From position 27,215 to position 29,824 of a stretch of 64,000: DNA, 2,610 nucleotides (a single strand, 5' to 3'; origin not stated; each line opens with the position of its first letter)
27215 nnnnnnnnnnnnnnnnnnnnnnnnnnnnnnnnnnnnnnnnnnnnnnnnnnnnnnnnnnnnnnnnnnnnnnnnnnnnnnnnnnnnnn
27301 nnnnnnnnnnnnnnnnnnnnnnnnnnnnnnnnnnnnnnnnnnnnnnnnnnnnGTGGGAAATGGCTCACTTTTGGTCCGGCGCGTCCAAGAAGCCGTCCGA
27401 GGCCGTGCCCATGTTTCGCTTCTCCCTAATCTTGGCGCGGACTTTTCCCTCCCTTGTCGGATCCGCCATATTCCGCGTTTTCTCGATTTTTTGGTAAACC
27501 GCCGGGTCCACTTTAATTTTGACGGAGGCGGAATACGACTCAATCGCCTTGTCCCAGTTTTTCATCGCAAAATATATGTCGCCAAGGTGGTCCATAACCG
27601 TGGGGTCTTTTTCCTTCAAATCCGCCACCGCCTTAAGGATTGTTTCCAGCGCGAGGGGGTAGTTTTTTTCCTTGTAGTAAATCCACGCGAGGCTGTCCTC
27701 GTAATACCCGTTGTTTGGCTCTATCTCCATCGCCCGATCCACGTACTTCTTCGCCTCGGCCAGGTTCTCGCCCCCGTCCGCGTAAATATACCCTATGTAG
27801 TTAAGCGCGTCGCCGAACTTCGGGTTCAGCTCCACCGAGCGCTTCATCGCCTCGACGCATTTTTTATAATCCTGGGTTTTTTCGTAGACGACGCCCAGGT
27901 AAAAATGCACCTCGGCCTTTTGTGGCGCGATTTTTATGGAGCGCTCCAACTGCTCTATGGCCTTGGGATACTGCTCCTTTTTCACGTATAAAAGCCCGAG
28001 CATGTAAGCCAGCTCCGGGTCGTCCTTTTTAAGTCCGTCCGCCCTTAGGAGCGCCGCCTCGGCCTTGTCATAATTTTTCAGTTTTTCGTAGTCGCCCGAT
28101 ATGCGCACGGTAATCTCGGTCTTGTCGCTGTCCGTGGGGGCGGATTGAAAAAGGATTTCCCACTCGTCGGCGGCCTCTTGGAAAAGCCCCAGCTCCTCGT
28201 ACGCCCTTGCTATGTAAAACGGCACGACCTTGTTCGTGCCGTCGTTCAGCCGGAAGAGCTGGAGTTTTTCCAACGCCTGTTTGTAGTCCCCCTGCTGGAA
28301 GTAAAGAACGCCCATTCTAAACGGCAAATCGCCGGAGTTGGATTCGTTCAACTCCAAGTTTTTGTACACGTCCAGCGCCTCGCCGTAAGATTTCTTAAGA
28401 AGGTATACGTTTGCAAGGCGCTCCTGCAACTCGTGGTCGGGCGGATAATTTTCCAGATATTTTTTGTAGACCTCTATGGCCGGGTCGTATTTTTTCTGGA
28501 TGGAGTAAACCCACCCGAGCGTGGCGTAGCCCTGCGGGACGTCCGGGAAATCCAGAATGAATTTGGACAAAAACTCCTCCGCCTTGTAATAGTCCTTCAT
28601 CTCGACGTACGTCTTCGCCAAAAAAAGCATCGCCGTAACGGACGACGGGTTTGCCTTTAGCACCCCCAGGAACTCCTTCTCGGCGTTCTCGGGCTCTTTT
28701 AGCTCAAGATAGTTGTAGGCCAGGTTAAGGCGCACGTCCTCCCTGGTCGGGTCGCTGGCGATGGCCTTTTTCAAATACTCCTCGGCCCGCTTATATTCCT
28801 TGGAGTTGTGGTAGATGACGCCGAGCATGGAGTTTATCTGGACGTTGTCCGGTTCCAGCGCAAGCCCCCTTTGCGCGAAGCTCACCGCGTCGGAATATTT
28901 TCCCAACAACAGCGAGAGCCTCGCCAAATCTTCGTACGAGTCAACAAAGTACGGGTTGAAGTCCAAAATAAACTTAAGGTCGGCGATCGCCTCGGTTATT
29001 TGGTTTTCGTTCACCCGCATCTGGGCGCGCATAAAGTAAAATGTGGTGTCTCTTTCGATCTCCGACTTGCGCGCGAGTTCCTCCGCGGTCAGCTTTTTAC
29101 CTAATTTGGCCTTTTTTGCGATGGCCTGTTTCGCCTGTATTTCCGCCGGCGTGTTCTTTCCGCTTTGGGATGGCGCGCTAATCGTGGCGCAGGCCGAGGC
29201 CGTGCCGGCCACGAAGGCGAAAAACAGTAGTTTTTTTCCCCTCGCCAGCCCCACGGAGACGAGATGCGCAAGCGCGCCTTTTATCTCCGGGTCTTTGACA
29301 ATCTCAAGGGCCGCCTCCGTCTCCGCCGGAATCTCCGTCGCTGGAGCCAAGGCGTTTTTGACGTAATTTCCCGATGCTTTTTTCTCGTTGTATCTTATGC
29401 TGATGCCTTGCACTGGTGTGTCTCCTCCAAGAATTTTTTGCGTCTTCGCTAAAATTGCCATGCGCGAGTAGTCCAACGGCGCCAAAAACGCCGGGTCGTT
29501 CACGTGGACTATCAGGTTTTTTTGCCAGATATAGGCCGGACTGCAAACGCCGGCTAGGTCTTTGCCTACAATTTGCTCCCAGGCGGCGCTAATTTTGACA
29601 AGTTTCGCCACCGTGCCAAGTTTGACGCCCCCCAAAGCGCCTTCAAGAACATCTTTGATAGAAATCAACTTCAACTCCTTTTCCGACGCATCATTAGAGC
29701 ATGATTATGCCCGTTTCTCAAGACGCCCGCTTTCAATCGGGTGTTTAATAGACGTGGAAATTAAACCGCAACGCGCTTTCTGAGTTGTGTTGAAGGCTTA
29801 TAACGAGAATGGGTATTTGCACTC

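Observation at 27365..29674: Helicase-loader DciA fused to an envelope TPR lipoprotein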

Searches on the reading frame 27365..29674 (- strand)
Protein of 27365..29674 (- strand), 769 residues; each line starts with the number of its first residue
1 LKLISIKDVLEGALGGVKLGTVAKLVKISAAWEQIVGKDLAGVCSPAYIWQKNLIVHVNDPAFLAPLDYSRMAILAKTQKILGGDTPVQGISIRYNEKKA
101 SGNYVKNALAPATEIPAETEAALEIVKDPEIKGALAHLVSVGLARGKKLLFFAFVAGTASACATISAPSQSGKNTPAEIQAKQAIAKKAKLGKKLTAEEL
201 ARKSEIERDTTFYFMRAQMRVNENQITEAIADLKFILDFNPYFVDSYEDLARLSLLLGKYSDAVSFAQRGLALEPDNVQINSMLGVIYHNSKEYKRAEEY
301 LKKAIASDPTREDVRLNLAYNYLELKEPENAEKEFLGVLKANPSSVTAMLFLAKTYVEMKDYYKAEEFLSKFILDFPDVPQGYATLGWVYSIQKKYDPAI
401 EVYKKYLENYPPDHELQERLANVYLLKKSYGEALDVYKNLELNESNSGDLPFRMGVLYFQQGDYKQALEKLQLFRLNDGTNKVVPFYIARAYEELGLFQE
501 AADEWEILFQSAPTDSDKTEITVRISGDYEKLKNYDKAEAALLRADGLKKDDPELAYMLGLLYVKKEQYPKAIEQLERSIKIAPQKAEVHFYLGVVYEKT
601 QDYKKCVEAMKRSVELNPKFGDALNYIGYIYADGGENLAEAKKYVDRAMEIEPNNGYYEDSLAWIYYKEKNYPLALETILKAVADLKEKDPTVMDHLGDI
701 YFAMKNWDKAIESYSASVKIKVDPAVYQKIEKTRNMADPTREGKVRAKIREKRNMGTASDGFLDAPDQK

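Call 3: search_protein_families(library=pfam, proteins=[window:27365-29674:-], max_evalue=0.01)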
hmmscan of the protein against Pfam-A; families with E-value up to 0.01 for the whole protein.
window:27365-29674:- (769 aa): 33 families (the best 25 are shown)
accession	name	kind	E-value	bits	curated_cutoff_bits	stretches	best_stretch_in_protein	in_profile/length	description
PF07719.23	TPR_2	-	2.9e-57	186.5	27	5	587-619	1-33/34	Tetratricopeptide repeat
PF00515.34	TPR_1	-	1.3e-43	145.5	27.8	5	284-310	7-33/34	Tetratricopeptide repeat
PF13181.12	TPR_8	-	2.7e-42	139.8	25.7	4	280-310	3-33/34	Tetratricopeptide repeat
PF14559.12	TPR_19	-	2.3e-40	137.2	25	4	292-343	5-56/68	Tetratricopeptide repeat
PF13432.12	TPR_16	-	5.3e-38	129.5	32.7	2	250-310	3-63/65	Tetratricopeptide repeat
PF13428.12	TPR_14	-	1.5e-34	115.3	23.5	1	381-422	2-43/44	Tetratricopeptide repeat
PF13431.12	TPR_17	-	3.5e-33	111.5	24.4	1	267-299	2-34/34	Tetratricopeptide repeat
PF13424.12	TPR_12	-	6.1e-30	103.7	30.1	1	556-616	6-74/77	Tetratricopeptide repeat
PF12895.13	ANAPC3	-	4.7e-28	97.7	27.2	3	534-612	4-81/82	Anaphase-promoting complex, cyclosome, subunit 3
PF13174.12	TPR_6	-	3.9e-25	87.2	26.3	0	452-474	4-26/33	Tetratricopeptide repeat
PF13414.12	TPR_11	-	8.2e-25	86.7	26.8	1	560-600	1-41/42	TPR repeat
PF23914.1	TPR_CcmH_CycH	-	2.3e-23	83.2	42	3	271-368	43-143/158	Cytochrome c-type biogenesis protein H TPR domain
PF13371.12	TPR_9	-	2e-21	76.2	35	3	259-315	10-66/73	Tetratricopeptide repeat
PF13176.12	TPR_7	-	2.2e-19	68.3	27.9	0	283-313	4-34/36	Tetratricopeptide repeat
PF25062.1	ARM_TT21_N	-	2.2e-17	64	40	2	549-711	55-222/222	Tetratricopeptide repeat protein 21 N-terminal ARM repeat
PF05258.17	DciA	-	2.4e-12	47.4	24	1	6-93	2-89/89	Dna[CI] antecedent, DciA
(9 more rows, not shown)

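Call 4: search_protein_families(library=ncbifam, proteins=[window:27365-29674:-], max_evalue=0.01)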
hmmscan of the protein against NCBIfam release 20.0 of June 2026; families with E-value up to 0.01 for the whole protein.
window:27365-29674:- (769 aa): 40 families (the best 25 are shown)
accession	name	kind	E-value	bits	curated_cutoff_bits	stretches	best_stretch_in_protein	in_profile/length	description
TIGR02917.1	PEP_TPR_lipo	equivalog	3.1e-55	187.5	312.2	3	208-515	463-769/899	XrtA/PEP-CTERM system TPR-repeat protein PrsT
NF040959.1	MamA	equivalog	3.1e-54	183.5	200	6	472-652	27-203/204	magnetosome protein MamA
TIGR02521.1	type_IV_pilW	equivalog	2.5e-31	109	154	3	213-372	34-195/234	type IV pilus biogenesis/stability protein PilW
NF047371.1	FlcA_CTERM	equivalog_domain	1e-23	83.7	300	5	421-509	445-534/646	periplasmic flagellar collar protein FlcA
TIGR00540.1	TPR_hemY_coli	hypoth_equivalog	1e-22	80.5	142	2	537-605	314-377/385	heme biosynthesis-associated TPR protein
NF052415.1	T3SS_chap_SctY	equivalog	1.1e-22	80.5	70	1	535-615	22-105/106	type III secretion apparatus assembly chaperone SctY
TIGR02552.1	LcrH_SycD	equivalog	2.4e-21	75.9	104.8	3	496-588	32-121/136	SycD/LcrH family type III secretion system chaperone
NF033762.1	social_mot_Tgl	equivalog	1.9e-20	73.3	225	3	585-721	29-166/252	social motility TPR repeat lipoprotein Tgl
TIGR02795.1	tol_pal_ybgF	equivalog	1.2e-15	58.2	90.1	3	456-542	10-99/119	tol-pal system protein YbgF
NF008757.0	PRK11788.1-5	equivalog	4.8e-15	55.6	363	2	424-622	45-249/388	lipopolysaccharide assembly protein LapB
NF033920.0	C39_PA2778_fam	equivalog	1.2e-14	54.4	150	1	561-653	163-255/255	PA2778 family cysteine peptidase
NF007302.0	PRK09782.1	equivalog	1.4e-14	53.1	1223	2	566-699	592-722/990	phage receptor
NF033758.1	gliding_GltE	equivalog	4.2e-14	52.3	225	2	386-622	92-325/411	adventurous gliding motility TPR repeat lipoprotein GltE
TIGR00990.1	3a0801s09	subfamily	1.2e-13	50.7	757.25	2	533-653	379-498/615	mitochondrial import receptor subunit TOM70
NF008756.0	PRK11788.1-4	equivalog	1.9e-13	50.2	474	3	424-653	45-280/389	lipopolysaccharide assembly protein LapB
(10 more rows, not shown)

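Call 6: find_encoding_contigs(protein=window:27365-29674:-, flank=6000, max_places=6)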
Protein window:27365-29674:- (769 aa): no gene with exactly this product is on record in the collection.

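Call 7: find_homologous_proteins(query=window:27365-29674:-, max_evalue=1e-10)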
Query window:27365-29674:- (769 aa): 140 proteins with E <= 1e-10 among 8000 candidates; the best 120 are listed.
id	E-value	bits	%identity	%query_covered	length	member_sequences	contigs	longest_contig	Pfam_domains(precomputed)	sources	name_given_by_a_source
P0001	0.0e+0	1700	100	100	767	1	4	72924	PF13414.13,PF05258.18,PF13374.13,PF24575.2,PF25068.3,PF00515.35,PF13424.13,PF13429.13,PF14561.13,PF07719.24,PF13174.13,PF20308.5,PF25063.1,PF14853.13,PF13431.13,PF23914.2,PF25062.2,PF20225.5,PF25058.2,PF13176.13,PF13428.13,PF14559.13,PF13371.13,PF12895.14,PF21033.5,PF13432.13,PF13181.13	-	-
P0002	5.1e-285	966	59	98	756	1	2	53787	PF25060.1,PF13414.13,PF12569.15,PF05258.18,PF13374.13,PF24575.2,PF00515.35,PF13424.13,PF13429.13,PF14561.13,PF07719.24,PF13174.13,PF20308.5,PF25063.1,PF13431.13,PF23914.2,PF25062.2,PF25058.2,PF13176.13,PF13428.13,PF25064.2,PF14559.13,PF13371.13,PF17874.8,PF12895.14,PF21033.5,PF13432.13,PF13181.13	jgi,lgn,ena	-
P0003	7.3e-277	939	56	98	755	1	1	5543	PF25063.1,PF13431.13,PF23914.2,PF25062.2,PF13414.13,PF25058.2,PF13176.13,PF13428.13,PF05258.18,PF13374.13,PF14559.13,PF13371.13,PF00515.35,PF12895.14,PF13424.13,PF21033.5,PF13432.13,PF13429.13,PF13181.13,PF07719.24,PF13174.13,PF20308.5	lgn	-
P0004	2.8e-268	910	56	97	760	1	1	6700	PF13414.13,PF05258.18,PF13374.13,PF24575.2,PF00515.35,PF13424.13,PF13429.13,PF14561.13,PF07719.24,PF13174.13,PF25063.1,PF13431.13,PF23914.2,PF25062.2,PF13176.13,PF13428.13,PF04733.21,PF25064.2,PF14559.13,PF13371.13,PF12895.14,PF21033.5,PF13432.13,PF13181.13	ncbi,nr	ncbi:MAG: DUF721 domain-containing protein [Nitrospinae bacterium]|nr:DUF721 domain-containing prote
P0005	1.8e-264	898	55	97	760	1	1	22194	PF13414.13,PF05258.18,PF13374.13,PF24575.2,PF00515.35,PF13424.13,PF13429.13,PF14561.13,PF07719.24,PF13174.13,PF20308.5,PF25063.1,PF13431.13,PF23914.2,PF25062.2,PF13176.13,PF13428.13,PF25064.2,PF14559.13,PF13371.13,PF12895.14,PF21033.5,PF13432.13,PF13181.13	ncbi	-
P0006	5.7e-263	893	55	97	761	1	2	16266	PF03704.24,PF25060.1,PF13414.13,PF12569.15,PF05258.18,PF13374.13,PF24575.2,PF00515.35,PF13424.13,PF13429.13,PF14561.13,PF07719.24,PF13174.13,PF20308.5,PF25063.1,PF13431.13,PF23914.2,PF25062.2,PF13176.13,PF13428.13,PF25064.2,PF14559.13,PF13371.13,PF12895.14,PF21033.5,PF13432.13,PF13181.13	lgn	-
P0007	1.8e-217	742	50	96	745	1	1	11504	PF25060.1,PF13414.13,PF12569.15,PF05258.18,PF13374.13,PF24575.2,PF00515.35,PF13424.13,PF13429.13,PF14561.13,PF07719.24,PF13174.13,PF20308.5,PF25063.1,PF13431.13,PF23914.2,PF25062.2,PF25058.2,PF13176.13,PF13428.13,PF25064.2,PF14559.13,PF13371.13,PF17874.8,PF12895.14,PF21033.5,PF13432.13,PF09295.17,PF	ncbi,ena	-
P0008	4.0e-211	721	48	96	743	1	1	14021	PF13414.13,PF05258.18,PF13374.13,PF24575.2,PF00515.35,PF13424.13,PF14561.13,PF07719.24,PF13174.13,PF25063.1,PF14853.13,PF13431.13,PF23914.2,PF25062.2,PF25058.2,PF13176.13,PF24885.2,PF13428.13,PF25064.2,PF14559.13,PF13371.13,PF12895.14,PF21033.5,PF13432.13,PF13181.13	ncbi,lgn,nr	ncbi:MAG: DUF721 domain-containing protein [Nitrospinae bacterium]|nr:DUF721 domain-containing prote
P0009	1.2e-174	601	56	64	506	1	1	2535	PF25063.1,PF13431.13,PF23914.2,PF25060.1,PF25062.2,PF13414.13,PF13176.13,PF13428.13,PF05258.18,PF25064.2,PF13374.13,PF14559.13,PF24575.2,PF13371.13,PF00515.35,PF12895.14,PF13424.13,PF21033.5,PF13432.13,PF13181.13,PF14561.13,PF07719.24,PF13174.13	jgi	jgi:tetratricopeptide (TPR) repeat protein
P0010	8.9e-55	205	28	71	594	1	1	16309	PF10602.16,PF03704.24,PF14863.13,PF09976.16,PF25060.1,PF13414.13,PF23558.2,PF01535.27,PF12569.15,PF09613.17,PF23241.2,PF13374.13,PF07721.21,PF24575.2,PF00515.35,PF13424.13,PF13429.13,PF14561.13,PF07719.24,PF13174.13,PF20308.5,PF25063.1,PF13431.13,PF23914.2,PF25062.2,PF20225.5,PF07720.19,PF25058.2,PF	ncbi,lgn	ncbi:MAG: tetratricopeptide repeat protein [Thermodesulfobacteriota bacterium]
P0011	2.3e-49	187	27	63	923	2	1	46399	PF03704.24,PF25060.1,PF13414.13,PF16918.12,PF12569.15,PF09613.17,PF13374.13,PF07721.21,PF24575.2,PF02259.30,PF00515.35,PF13424.13,PF13429.13,PF14561.13,PF07719.24,PF13174.13,PF20308.5,PF25063.1,PF13431.13,PF23914.2,PF25062.2,PF25058.2,PF23300.4,PF13176.13,PF13428.13,PF25064.2,PF14559.13,PF13371.13,P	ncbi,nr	ncbi:MAG: PEP-CTERM system TPR-repeat protein PrsT [Nitrospiraceae bacterium]|nr:MAG: PEP-CTERM syst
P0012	2.1e-48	184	27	66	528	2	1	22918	PF10602.16,PF03704.24,PF09976.16,PF25060.1,PF13414.13,PF12569.15,PF13374.13,PF24575.2,PF00515.35,PF13424.13,PF13429.13,PF14561.13,PF07719.24,PF13174.13,PF20308.5,PF25063.1,PF13431.13,PF23914.2,PF25062.2,PF20225.5,PF25058.2,PF13176.13,PF13428.13,PF25064.2,PF14559.13,PF13371.13,PF12895.14,PF21033.5,PF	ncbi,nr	ncbi:MAG: tetratricopeptide repeat protein, partial [Deltaproteobacteria bacterium]|nr:tetratricopep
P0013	9.6e-48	181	26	66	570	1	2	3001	PF09976.16,PF12862.14,PF13414.13,PF12569.15,PF13374.13,PF24575.2,PF25068.3,PF00515.35,PF13424.13,PF13429.13,PF07719.24,PF13174.13,PF20308.5,PF25063.1,PF13431.13,PF23914.2,PF25058.2,PF13176.13,PF13428.13,PF25064.2,PF14559.13,PF13371.13,PF17874.8,PF12895.14,PF21033.5,PF13432.13,PF13181.13,PF01239.29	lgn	-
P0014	9.9e-47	178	28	61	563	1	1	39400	PF09976.16,PF25060.1,PF13414.13,PF12569.15,PF13374.13,PF24575.2,PF00515.35,PF13424.13,PF13429.13,PF14561.13,PF07719.24,PF13174.13,PF20308.5,PF25063.1,PF13431.13,PF23914.2,PF20225.5,PF25058.2,PF13176.13,PF13428.13,PF25064.2,PF14559.13,PF13371.13,PF12895.14,PF21033.5,PF13432.13,PF09295.17,PF13181.13,P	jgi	jgi:tetratricopeptide (TPR) repeat protein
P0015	5.5e-46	176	29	64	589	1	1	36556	PF05843.21,PF09976.16,PF25060.1,PF13414.13,PF12569.15,PF09613.17,PF23241.2,PF13374.13,PF24575.2,PF00515.35,PF13424.13,PF13429.13,PF14561.13,PF07719.24,PF13174.13,PF20308.5,PF25063.1,PF13431.13,PF23914.2,PF25062.2,PF20225.5,PF25058.2,PF13176.13,PF13428.13,PF25064.2,PF14559.13,PF13371.13,PF12895.14,PF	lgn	-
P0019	7.0e-44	169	28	66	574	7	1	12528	PF05843.21,PF09976.16,PF25060.1,PF13414.13,PF12569.15,PF23241.2,PF13374.13,PF24575.2,PF25068.3,PF00515.35,PF13424.13,PF28559.1,PF13429.13,PF14561.13,PF07719.24,PF13174.13,PF20308.5,PF25063.1,PF13431.13,PF23914.2,PF25062.2,PF20225.5,PF25058.2,PF23300.4,PF13176.13,PF13428.13,PF25064.2,PF14559.13,PF133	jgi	jgi:tetratricopeptide (TPR) repeat protein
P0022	1.5e-43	168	27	67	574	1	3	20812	PF03704.24,PF13414.13,PF01535.27,PF12569.15,PF13374.13,PF24575.2,PF25068.3,PF00515.35,PF13424.13,PF28559.1,PF13429.13,PF14561.13,PF07719.24,PF13174.13,PF20308.5,PF25063.1,PF13431.13,PF23914.2,PF25062.2,PF13041.13,PF25058.2,PF23300.4,PF13176.13,PF13428.13,PF25064.2,PF14559.13,PF13371.13,PF12895.14,PF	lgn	-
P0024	6.2e-43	165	28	61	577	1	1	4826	PF05843.21,PF09976.16,PF25060.1,PF13414.13,PF23558.2,PF01535.27,PF12569.15,PF09613.17,PF13374.13,PF24575.2,PF00515.35,PF13424.13,PF13429.13,PF14561.13,PF07719.24,PF13174.13,PF20308.5,PF25063.1,PF13431.13,PF23914.2,PF25062.2,PF20225.5,PF25058.2,PF23300.4,PF13176.13,PF13428.13,PF25064.2,PF14559.13,PF1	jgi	jgi:tetratricopeptide (TPR) repeat protein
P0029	6.8e-41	159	27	62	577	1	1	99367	PF09976.16,PF13414.13,PF12569.15,PF13374.13,PF24575.2,PF25068.3,PF00515.35,PF13424.13,PF13429.13,PF14561.13,PF07719.24,PF13174.13,PF20308.5,PF25063.1,PF13431.13,PF23914.2,PF25062.2,PF25058.2,PF23300.4,PF13176.13,PF13428.13,PF25064.2,PF14559.13,PF13371.13,PF12895.14,PF21033.5,PF13432.13,PF09295.17,PF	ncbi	ncbi:MAG: tetratricopeptide repeat protein [Pseudomonadota bacterium]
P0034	9.7e-40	155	27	74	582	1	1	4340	PF09976.16,PF25060.1,PF13414.13,PF12569.15,PF13374.13,PF24575.2,PF25068.3,PF00515.35,PF13424.13,PF13429.13,PF14561.13,PF07719.24,PF13174.13,PF20308.5,PF25063.1,PF13431.13,PF23914.2,PF25062.2,PF25058.2,PF23300.4,PF13176.13,PF13428.13,PF25064.2,PF14559.13,PF13371.13,PF12895.14,PF21033.5,PF13432.13,PF1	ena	-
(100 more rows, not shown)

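Call 15: find_encoding_contigs(protein=P0001, flank=8000, max_places=4)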
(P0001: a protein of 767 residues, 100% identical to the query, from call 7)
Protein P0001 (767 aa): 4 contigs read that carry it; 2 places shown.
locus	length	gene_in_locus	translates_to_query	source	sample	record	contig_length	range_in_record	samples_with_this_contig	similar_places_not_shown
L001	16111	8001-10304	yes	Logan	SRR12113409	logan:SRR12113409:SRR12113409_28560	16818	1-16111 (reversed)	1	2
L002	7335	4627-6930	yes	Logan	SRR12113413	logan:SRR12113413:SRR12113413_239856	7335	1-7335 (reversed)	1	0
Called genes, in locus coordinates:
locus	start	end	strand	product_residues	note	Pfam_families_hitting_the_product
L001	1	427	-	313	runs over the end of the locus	PF03975:CheD, PF00072:Response_reg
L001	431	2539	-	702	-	PF01627:Hpt, PF02895:H-kinase_dim (weak), PF02518:HATPase_c, PF01584:CheW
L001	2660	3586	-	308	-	PF00072:Response_reg, PF13581:HATPase_c_2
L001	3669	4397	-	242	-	PF02654:CobS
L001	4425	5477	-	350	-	PF02277:DBI_PRT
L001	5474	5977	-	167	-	PF02283:CobU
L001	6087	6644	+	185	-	PF09517:RE_Eco29kI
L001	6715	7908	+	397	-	PF00145:DNA_methylase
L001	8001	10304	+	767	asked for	PF05258:DciA, PF25062:ARM_TT21_N (weak), PF23914:TPR_CcmH_CycH (weak), PF14559:TPR_19, PF12895:ANAPC3 (weak), PF25062:ARM_TT21_N (weak), PF13414:TPR_11, PF07719:TPR_2 (weak), +20 more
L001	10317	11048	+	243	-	-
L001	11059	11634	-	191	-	PF14235:DUF4337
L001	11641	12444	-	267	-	PF00290:Trp_syntA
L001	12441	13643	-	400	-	PF00291:PALP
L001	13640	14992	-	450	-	PF00291:PALP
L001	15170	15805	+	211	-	PF00814:TsaD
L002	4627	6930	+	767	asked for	PF05258:DciA, PF25062:ARM_TT21_N (weak), PF23914:TPR_CcmH_CycH (weak), PF14559:TPR_19, PF12895:ANAPC3 (weak), PF25062:ARM_TT21_N (weak), PF13414:TPR_11, PF07719:TPR_2 (weak), +20 more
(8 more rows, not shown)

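Call 16: find_encoding_contigs(protein=P0002, flank=8000, max_places=2)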
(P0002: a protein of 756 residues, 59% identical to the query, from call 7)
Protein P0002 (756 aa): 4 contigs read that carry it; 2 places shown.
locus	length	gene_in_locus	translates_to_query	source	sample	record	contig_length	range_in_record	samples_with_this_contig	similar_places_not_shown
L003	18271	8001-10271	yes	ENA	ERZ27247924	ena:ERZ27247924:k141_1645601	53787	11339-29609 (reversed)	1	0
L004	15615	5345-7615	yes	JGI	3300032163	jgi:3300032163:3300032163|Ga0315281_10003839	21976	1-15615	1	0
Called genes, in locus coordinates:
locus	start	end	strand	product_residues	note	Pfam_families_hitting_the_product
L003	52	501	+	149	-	PF00072:Response_reg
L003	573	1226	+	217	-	PF02607:B12-binding_2 (weak), PF02310:B12-binding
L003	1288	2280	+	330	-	PF01208:URO-D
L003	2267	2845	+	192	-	PF07796:DUF1638 (weak)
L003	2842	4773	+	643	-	PF00989:PAS, PF08447:PAS_3 (weak), PF13426:PAS_9, PF00512:HisKA, PF02518:HATPase_c, PF00072:Response_reg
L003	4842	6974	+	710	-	PF01627:Hpt, PF26154:DUF8042 (faint), PF02895:H-kinase_dim (weak), PF02518:HATPase_c, PF01584:CheW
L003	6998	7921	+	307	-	PF03975:CheD, PF00072:Response_reg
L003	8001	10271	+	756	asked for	PF05258:DciA, PF14559:TPR_19 (weak), PF25060:ARM_TT21_2nd (weak), PF14559:TPR_19, PF23914:TPR_CcmH_CycH (weak), PF25063:ARM_TT21_C (weak), PF00515:TPR_1 (weak), PF14559:TPR_19 (weak), +22 more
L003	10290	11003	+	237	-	-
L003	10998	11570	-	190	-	PF14235:DUF4337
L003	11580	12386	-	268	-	PF00290:Trp_syntA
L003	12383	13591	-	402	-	PF00291:PALP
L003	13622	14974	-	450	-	PF00291:PALP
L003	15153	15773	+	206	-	PF00814:TsaD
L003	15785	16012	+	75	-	PF04325:DUF465 (faint)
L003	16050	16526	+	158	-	PF13380:CoA_binding_2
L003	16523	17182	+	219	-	PF00301:Rubredoxin, PF06146:PsiE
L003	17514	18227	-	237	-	PF07603:Lcl_C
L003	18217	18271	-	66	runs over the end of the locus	-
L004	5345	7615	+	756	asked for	PF05258:DciA, PF14559:TPR_19 (weak), PF25060:ARM_TT21_2nd (weak), PF14559:TPR_19, PF23914:TPR_CcmH_CycH (weak), PF25063:ARM_TT21_C (weak), PF00515:TPR_1 (weak), PF14559:TPR_19 (weak), +22 more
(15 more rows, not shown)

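Call 17: find_encoding_contigs(protein=P0005, flank=8000, max_places=2)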
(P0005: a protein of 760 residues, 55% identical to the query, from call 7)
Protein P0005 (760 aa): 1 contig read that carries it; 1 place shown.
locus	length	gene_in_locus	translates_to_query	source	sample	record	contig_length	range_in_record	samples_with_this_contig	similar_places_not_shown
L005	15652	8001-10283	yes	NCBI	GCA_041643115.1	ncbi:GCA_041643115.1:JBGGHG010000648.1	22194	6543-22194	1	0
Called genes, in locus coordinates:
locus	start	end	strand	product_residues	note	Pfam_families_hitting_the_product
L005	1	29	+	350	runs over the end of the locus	PF02277:DBI_PRT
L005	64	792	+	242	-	PF02654:CobS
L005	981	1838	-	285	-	PF01436:NHL (faint), PF01731:Arylesterase (faint)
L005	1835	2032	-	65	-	-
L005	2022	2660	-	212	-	-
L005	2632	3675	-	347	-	PF13401:AAA_22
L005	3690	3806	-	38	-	-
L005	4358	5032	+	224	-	PF04264:YceI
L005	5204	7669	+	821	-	PF00989:PAS, PF13188:PAS_8, PF13426:PAS_9, PF00989:PAS, PF13426:PAS_9, PF00512:HisKA, PF02518:HATPase_c, PF00072:Response_reg, +3 more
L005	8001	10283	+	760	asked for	PF05258:DciA, PF13429:TPR_15 (faint), PF23914:TPR_CcmH_CycH (weak), PF14559:TPR_19 (weak), PF14559:TPR_19, PF13432:TPR_16 (weak), PF14559:TPR_19 (weak), PF07719:TPR_2 (weak), +18 more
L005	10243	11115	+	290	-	-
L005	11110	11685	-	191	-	PF14235:DUF4337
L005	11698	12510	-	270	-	PF00290:Trp_syntA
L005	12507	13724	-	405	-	PF00291:PALP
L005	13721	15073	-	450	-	PF00291:PALP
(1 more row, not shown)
